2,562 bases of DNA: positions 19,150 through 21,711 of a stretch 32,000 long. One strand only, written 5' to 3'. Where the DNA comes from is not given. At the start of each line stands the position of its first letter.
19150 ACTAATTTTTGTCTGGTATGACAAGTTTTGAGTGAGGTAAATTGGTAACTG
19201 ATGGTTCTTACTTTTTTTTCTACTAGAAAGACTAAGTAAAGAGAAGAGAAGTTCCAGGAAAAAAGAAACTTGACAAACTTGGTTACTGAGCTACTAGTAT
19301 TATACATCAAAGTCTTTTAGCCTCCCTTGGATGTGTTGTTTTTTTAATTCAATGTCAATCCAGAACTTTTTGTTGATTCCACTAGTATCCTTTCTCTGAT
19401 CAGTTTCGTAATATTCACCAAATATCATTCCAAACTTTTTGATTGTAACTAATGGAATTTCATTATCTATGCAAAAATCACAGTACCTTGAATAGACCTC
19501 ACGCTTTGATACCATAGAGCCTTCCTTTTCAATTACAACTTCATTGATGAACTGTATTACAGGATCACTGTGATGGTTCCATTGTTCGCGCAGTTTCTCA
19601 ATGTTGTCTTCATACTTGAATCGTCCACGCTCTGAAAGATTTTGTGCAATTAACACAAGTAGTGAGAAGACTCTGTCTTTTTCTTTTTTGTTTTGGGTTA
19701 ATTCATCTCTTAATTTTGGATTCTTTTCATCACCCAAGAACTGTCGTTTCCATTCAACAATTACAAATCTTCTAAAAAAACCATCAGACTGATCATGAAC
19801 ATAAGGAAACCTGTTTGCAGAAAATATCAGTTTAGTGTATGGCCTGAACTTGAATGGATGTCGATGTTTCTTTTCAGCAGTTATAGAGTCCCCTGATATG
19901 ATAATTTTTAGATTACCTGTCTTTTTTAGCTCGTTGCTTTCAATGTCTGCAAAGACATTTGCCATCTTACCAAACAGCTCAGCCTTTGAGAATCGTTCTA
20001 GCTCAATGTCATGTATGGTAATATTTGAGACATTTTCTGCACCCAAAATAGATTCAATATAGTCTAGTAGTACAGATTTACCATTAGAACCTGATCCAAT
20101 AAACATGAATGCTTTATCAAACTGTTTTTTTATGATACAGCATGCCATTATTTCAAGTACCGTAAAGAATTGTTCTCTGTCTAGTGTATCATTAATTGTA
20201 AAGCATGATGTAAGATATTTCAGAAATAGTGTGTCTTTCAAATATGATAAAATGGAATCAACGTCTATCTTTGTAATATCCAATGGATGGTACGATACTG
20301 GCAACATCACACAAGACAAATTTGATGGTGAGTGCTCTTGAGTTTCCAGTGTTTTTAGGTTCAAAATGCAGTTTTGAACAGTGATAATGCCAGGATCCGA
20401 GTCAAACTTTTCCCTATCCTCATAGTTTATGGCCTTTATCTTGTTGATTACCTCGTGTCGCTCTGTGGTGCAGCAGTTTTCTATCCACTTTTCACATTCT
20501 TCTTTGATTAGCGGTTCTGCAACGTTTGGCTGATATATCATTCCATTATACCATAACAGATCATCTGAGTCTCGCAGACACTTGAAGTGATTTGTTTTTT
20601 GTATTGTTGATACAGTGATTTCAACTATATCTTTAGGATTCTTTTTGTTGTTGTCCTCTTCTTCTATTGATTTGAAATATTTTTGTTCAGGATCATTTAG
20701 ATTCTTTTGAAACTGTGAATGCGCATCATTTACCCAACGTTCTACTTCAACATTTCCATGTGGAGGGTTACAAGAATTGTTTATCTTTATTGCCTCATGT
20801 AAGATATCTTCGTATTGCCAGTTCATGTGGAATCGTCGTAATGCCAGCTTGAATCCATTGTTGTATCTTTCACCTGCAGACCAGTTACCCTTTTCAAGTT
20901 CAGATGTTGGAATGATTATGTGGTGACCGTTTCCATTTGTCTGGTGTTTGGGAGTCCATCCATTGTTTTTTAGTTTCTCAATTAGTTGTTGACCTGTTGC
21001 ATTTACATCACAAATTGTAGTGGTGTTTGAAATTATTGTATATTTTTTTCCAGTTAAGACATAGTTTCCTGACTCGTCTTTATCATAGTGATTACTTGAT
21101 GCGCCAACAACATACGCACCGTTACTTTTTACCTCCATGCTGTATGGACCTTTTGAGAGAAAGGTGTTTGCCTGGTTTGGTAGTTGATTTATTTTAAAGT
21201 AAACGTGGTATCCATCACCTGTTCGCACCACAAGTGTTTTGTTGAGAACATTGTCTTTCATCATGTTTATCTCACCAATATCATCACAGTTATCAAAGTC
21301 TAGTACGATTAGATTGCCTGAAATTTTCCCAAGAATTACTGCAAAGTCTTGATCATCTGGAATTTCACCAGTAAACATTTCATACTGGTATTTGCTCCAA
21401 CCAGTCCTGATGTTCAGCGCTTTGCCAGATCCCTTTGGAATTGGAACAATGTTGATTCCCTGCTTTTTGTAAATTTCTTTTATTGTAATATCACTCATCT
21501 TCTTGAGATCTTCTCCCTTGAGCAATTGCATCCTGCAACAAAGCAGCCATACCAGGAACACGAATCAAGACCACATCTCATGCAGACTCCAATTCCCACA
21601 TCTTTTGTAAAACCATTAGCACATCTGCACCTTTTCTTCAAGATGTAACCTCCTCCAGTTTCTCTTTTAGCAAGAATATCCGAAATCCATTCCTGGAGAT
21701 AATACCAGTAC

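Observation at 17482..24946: Decayed plasmid-like integrated element next to the secE-spt5-rpl11 cluster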

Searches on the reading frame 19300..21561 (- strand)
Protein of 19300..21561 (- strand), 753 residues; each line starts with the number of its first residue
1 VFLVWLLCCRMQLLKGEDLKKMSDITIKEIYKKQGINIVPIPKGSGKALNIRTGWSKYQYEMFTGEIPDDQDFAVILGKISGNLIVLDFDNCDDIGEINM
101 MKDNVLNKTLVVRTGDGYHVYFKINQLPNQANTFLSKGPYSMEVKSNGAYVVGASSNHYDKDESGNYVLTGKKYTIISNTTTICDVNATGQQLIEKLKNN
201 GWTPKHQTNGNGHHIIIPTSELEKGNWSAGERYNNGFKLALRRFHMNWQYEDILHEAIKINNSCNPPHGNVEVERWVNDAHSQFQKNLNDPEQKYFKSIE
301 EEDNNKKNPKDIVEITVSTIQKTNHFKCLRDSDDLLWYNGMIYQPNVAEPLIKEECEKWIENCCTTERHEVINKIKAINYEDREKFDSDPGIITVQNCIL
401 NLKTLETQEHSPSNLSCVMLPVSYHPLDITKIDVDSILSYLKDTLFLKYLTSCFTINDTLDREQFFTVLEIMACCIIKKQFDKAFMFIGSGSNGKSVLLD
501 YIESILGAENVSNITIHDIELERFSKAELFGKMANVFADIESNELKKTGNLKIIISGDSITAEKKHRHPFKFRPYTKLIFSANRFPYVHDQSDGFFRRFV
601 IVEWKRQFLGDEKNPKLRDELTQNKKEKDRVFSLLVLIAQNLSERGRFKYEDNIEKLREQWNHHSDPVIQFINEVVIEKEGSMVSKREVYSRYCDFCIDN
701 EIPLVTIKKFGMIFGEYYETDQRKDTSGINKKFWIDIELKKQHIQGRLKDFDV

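Call 4: search_protein_families(library=pfam, max_evalue=0.1, proteins=[window:19300-21561:-])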
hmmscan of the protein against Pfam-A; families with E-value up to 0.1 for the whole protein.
window:19300-21561:- (753 aa): 6 families
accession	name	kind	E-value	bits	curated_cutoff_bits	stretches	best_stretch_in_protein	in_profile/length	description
PF19263.5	DUF5906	-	1.5e-23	84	27.6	1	487-598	1-114/114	Family of unknown function (DUF5906)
PF08706.16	D5_N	-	1.7e-08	35.3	22.4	1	324-427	52-130/145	D5 N terminal like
PF09250.16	Prim-Pol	-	4.4e-08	34.2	22.8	1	35-176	8-145/158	Bifunctional DNA primase/polymerase, N-terminal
PF03288.22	Pox_D5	-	5.3e-06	27.2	21.4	1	663-717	1-56/86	Poxvirus D5 protein-like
PF02257.21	RFX_DNA_binding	-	1.8e-05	25.7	27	1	669-719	5-55/79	RFX DNA-binding domain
PF07927.17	HicA_toxin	-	0.073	13.6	27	0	191-216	2-25/58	HicA toxin of bacterial toxin-antitoxin,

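Call 5: search_protein_families(library=phrogs, max_evalue=0.1, proteins=[window:19300-21561:-])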
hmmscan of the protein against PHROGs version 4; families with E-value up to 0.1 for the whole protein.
window:19300-21561:- (753 aa): 12 families
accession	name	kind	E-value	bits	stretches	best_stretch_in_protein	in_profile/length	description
phrog_864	-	DNA, RNA and nucleotide metabolism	1.3e-71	243.4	1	72-742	41-628/1064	DNA primase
phrog_1156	-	DNA, RNA and nucleotide metabolism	9.4e-51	174.3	2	288-743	414-829/855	DNA primase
phrog_6088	-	DNA, RNA and nucleotide metabolism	3.3e-46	159.1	1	380-717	420-745/772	DNA primase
phrog_1829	-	DNA, RNA and nucleotide metabolism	4.9e-46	158.2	1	300-745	312-761/772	DNA primase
phrog_7601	-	unknown function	6e-36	125.3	1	469-739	6-275/289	-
phrog_2478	-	DNA, RNA and nucleotide metabolism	5.4e-25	88.6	1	385-710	501-814/854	DNA polymerase/primase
phrog_16213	-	DNA, RNA and nucleotide metabolism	5.8e-24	85.4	1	392-676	315-584/732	DNA primase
phrog_1883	-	DNA, RNA and nucleotide metabolism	1.2e-22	81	1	377-700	401-712/756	DNA helicase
phrog_16950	-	DNA, RNA and nucleotide metabolism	1.1e-14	54.3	1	375-700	464-792/843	DNA primase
phrog_12939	-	DNA, RNA and nucleotide metabolism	0.00013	22.8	1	466-572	196-303/368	DNA primase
phrog_353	-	moron, auxiliary metabolic gene and host takeover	0.015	16.4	0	189-215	6-30/73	toxin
phrog_5852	-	DNA, RNA and nucleotide metabolism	0.074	13.3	0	95-161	157-223/242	DNA polymerase/primase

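Call 13: find_encoding_contigs(protein=window:19300-21561:-, flank=10000, max_places=10)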
Protein window:19300-21561:- (753 aa): no gene with exactly this product is on record in the collection.

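Call 14: find_encoding_contigs(protein=window:19300-21498:-, flank=10000, max_places=10)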
Protein window:19300-21498:- (732 aa): 7 contigs read that carry it; 2 places shown.
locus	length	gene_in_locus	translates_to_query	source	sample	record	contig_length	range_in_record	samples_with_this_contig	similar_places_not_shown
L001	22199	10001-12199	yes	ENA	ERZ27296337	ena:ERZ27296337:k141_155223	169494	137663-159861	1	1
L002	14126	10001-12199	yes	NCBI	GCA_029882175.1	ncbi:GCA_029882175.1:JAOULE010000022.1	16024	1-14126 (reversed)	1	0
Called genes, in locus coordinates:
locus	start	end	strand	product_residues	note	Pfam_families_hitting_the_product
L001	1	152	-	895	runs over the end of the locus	PF01411:tRNA-synt_2c, PF07973:tRNA_SAD, PF02272:DHHA1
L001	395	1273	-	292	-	-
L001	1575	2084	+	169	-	-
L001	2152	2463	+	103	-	PF00428:Ribosomal_60s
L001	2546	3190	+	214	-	PF03458:Gly_transporter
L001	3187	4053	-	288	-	PF00466:Ribosomal_L10, PF17777:RL10P_insert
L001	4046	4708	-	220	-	PF00687:Ribosomal_L1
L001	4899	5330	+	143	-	PF13404:HTH_AsnC-type (faint), PF13412:HTH_24 (weak), PF01037:AsnC_trans_reg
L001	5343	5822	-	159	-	PF03946:Ribosomal_L11_N, PF00298:Ribosomal_L11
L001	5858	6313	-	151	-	PF03439:Spt5-NGN, PF00467:KOW (weak)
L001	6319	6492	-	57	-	PF00584:SecE (weak)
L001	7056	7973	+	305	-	-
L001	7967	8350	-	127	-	-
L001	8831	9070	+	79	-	-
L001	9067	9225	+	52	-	-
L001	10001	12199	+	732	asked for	PF09250:Prim-Pol (weak), PF03288:Pox_D5 (faint), PF08706:D5_N, PF02257:RFX_DNA_binding (faint), PF19263:DUF5906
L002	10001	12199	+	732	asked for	PF09250:Prim-Pol (weak), PF03288:Pox_D5 (faint), PF08706:D5_N, PF02257:RFX_DNA_binding (faint), PF19263:DUF5906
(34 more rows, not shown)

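Call 23: find_related_loci(query=window:19300-21498:-, collection=viral_contigs, flank=10000)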
Query window:19300-21498:- (732 aa) in viral_contigs; peptide patterns used: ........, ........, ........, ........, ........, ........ (x = any residue, [..] = any of these).
3 stretches matched a pattern, but none encodes a relative of the query by tblastn (E <= 1e-3).

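Call 37: search_protein_families(library=ncbifam, max_evalue=0.1, proteins=[window:19300-21498:-])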
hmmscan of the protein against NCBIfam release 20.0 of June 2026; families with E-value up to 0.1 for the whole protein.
window:19300-21498:- (732 aa): 3 families
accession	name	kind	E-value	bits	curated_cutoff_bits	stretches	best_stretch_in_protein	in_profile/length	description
TIGR01613.1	primase_Cterm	subfamily_domain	3.7e-50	170.5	108.7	1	372-689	3-304/304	phage/plasmid primase, P4 family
NF011296.0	PRK14709.1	subfamily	7.3e-16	57.9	613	1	453-704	196-449/469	hypothetical protein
NF005477.0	PRK07078.1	subfamily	2e-11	42.8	1014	1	461-689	490-719/759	hypothetical protein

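Call 39: find_homologous_proteins(query=window:19300-21498:-, max_evalue=1e-10)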
Query window:19300-21498:- (732 aa): 115 proteins with E <= 1e-10 among 8000 candidates.
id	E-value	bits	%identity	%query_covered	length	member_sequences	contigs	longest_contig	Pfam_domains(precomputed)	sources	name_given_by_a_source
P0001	0.0e+0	1542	90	100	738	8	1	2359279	PF02257.22,PF19263.6,PF09250.17,PF08706.17,PF03288.23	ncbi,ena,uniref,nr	ncbi:phage/plasmid primase, P4 family [Nitrosopumilus sp.]|uniref:phage/plasmid primase, P4 family n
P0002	0.0e+0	1466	85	100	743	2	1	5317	PF02257.22,PF19263.6,PF09250.17,PF08706.17,PF03288.23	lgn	-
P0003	0.0e+0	1463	84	100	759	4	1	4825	PF19263.6,PF09250.17,PF08706.17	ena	-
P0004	0.0e+0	1460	84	100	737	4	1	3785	PF02257.22,PF19263.6,PF09250.17,PF08706.17,PF03288.23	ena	-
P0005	0.0e+0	1460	85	100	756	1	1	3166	PF19263.6,PF09250.17,PF08706.17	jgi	-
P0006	0.0e+0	1440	84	100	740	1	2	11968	PF02257.22,PF19263.6,PF09250.17,PF08706.17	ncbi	ncbi:MAG: phage/plasmid primase, P4 family [Nitrosopumilus sp.]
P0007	0.0e+0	1411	82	100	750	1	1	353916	PF02257.22,PF19263.6,PF09250.17,PF08706.17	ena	-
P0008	0.0e+0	1396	83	100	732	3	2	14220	PF02257.22,PF19263.6,PF08706.17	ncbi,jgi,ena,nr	ncbi:MAG: phage/plasmid primase, P4 family [Nitrosopumilus sp.]|nr:phage/plasmid primase, P4 family 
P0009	0.0e+0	1151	68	100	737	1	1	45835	PF02257.22,PF19263.6,PF09250.17,PF03288.23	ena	-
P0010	0.0e+0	1055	63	100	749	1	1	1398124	PF19263.6,PF09250.17,PF08706.17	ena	-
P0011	3.1e-298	1009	59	100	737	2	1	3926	PF19263.6,PF08706.17,PF03288.23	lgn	-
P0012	1.5e-297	1007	60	100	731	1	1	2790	PF19263.6,PF08706.17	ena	-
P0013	3.3e-232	791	49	100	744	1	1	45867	PF19263.6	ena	-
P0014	5.8e-219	747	51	92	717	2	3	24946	PF19263.6,PF08706.17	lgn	-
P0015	7.4e-219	747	48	99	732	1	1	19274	PF19263.6,PF09250.17,PF03288.23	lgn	-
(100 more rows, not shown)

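Call 40: find_encoding_contigs(protein=P0001, flank=10000, max_places=3)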
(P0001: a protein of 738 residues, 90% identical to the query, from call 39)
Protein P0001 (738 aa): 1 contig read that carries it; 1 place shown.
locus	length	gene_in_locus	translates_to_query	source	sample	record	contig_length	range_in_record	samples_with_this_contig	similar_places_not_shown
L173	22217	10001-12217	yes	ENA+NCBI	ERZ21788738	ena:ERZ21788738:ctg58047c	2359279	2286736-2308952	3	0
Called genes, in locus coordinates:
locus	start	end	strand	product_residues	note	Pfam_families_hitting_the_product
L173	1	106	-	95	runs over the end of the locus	-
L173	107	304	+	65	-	-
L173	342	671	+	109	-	PF01588:tRNA_bind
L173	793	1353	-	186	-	PF00352:TBP, PF11858:DUF3378 (faint), PF00352:TBP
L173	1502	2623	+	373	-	PF07431:DUF1512, PF23542:DUF1512_C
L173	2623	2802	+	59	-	-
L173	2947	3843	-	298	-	PF00557:Peptidase_M24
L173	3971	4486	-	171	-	-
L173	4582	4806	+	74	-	-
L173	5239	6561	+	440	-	PF00589:Phage_integrase (faint)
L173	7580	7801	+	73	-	-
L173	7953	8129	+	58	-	-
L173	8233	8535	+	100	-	-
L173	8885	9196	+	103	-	-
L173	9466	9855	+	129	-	-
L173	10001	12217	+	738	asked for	PF09250:Prim-Pol, PF03288:Pox_D5 (faint), PF08706:D5_N, PF19263:DUF5906, PF02257:RFX_DNA_binding (faint)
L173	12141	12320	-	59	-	-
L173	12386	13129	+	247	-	PF12705:PDDEXK_1 (weak)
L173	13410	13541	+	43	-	-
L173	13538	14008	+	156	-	PF05869:Dam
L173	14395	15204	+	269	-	-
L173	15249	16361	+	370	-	-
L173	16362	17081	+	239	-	-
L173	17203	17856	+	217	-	-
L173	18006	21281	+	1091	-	PF10412:TrwB_AAD_bind (faint), PF12696:TraG-D_C (weak)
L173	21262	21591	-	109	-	-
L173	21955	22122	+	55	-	-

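Call 41: find_encoding_contigs(protein=P0007, flank=10000, max_places=3)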
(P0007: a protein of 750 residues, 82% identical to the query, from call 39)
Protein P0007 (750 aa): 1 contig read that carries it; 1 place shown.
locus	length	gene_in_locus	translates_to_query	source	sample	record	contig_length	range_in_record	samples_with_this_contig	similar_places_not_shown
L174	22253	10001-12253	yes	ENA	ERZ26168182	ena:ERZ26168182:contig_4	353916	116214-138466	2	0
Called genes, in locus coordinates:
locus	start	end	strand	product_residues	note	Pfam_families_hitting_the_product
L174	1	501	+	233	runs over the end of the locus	-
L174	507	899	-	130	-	PF22751:DUF488-N3a, PF22752:DUF488-N3i, PF04343:DUF488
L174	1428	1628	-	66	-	-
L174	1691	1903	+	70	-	-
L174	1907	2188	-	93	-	PF14947:HTH_45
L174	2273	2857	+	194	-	-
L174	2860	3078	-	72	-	-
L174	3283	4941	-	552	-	PF10592:AIPR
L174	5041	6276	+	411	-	PF00589:Phage_integrase (weak)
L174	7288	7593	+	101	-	-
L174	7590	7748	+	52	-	-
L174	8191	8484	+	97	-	-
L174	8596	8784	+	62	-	-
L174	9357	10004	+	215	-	-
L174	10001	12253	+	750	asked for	PF09250:Prim-Pol, PF08706:D5_N, PF19263:DUF5906, PF02257:RFX_DNA_binding (weak)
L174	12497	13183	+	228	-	PF12705:PDDEXK_1 (weak)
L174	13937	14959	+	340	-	PF01555:N6_N4_Mtase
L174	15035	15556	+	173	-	-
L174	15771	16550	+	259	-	-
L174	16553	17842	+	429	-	-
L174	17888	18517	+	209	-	-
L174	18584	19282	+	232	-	PF01478:Peptidase_A24 (weak)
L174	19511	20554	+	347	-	-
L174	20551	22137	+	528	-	-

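Call 42: find_encoding_contigs(protein=P0010, flank=10000, max_places=3)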
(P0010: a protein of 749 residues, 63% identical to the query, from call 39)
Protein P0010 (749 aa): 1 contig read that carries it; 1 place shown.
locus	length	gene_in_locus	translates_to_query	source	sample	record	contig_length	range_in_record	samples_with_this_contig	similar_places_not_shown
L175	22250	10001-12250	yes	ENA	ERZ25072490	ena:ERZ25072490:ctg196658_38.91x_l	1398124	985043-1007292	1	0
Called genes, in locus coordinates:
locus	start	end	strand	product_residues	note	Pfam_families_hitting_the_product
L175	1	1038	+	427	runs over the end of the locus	PF02844:GARS_N, PF01071:GARS_A, PF02222:ATP-grasp (weak), PF02843:GARS_C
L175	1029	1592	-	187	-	PF01812:5-FTHF_cyc-lig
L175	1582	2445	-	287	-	PF00763:THF_DHG_CYH, PF02882:THF_DHG_CYH_C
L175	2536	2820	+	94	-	PF03992:ABM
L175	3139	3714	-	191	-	PF00551:Formyl_trans_N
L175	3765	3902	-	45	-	-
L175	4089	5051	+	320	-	-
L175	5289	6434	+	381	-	PF02899:Phage_int_SAM_1 (faint), PF00589:Phage_integrase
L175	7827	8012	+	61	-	-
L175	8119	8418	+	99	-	-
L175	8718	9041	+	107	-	-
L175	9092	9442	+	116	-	-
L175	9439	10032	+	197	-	-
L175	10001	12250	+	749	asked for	PF09250:Prim-Pol (weak), PF08706:D5_N (weak), PF19263:DUF5906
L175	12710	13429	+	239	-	-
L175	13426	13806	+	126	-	-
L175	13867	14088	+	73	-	-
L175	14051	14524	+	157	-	PF05869:Dam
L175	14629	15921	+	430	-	PF07719:TPR_2 (faint), PF13176:TPR_7 (faint), PF13181:TPR_8 (faint), PF13424:TPR_12 (faint), PF13428:TPR_14 (faint), PF13371:TPR_9 (faint), PF13432:TPR_16, PF00515:TPR_1 (weak), +6 more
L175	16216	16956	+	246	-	-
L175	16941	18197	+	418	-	-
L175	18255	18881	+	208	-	-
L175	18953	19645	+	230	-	-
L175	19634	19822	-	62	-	-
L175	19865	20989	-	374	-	-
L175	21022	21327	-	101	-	-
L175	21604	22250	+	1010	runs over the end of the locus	PF02534:T4SS-DNA_transf (faint), PF10412:TrwB_AAD_bind (faint), PF12696:TraG-D_C (weak)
